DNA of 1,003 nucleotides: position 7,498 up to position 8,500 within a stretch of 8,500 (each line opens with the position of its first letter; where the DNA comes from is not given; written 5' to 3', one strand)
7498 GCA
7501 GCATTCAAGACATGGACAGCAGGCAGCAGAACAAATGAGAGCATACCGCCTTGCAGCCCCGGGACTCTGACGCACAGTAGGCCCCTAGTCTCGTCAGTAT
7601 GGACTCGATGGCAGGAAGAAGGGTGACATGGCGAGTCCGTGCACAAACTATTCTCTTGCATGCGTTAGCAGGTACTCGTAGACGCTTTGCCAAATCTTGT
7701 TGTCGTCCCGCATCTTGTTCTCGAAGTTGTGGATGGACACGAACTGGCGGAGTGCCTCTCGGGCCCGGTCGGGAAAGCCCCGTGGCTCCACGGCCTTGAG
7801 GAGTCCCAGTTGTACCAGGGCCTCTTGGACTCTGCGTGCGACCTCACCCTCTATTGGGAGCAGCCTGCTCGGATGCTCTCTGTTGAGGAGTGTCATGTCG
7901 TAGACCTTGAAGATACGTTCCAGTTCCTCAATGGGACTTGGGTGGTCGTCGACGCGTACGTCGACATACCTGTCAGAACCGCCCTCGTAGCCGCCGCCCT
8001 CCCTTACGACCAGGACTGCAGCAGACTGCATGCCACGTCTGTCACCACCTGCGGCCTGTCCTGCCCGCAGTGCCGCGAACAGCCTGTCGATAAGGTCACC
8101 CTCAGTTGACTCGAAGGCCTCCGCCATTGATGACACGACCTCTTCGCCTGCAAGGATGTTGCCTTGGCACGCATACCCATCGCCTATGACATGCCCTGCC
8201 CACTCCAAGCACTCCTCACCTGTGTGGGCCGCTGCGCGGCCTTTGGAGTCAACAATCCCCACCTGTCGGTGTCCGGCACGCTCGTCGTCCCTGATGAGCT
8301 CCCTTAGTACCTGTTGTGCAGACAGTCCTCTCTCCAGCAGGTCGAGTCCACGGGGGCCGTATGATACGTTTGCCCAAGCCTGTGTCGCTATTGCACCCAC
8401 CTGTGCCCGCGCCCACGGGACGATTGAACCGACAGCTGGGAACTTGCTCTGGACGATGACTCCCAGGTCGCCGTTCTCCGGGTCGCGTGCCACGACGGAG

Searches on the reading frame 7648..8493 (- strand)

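Call 11: search_protein_families(library=pfam, proteins=[window:7648-8493:-], max_evalue=0.01)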
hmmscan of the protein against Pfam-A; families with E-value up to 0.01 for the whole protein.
window:7648-8493:- (281 aa): 2 families
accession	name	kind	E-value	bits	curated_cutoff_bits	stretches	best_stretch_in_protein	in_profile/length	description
PF06267.17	DUF1028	-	4.5e-77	258.7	26.2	1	2-191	6-193/193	Family of unknown function (DUF1028)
PF08823.16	PG_binding_2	-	2.3e-17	63.4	21.1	1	202-275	2-74/74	Putative peptidoglycan binding domain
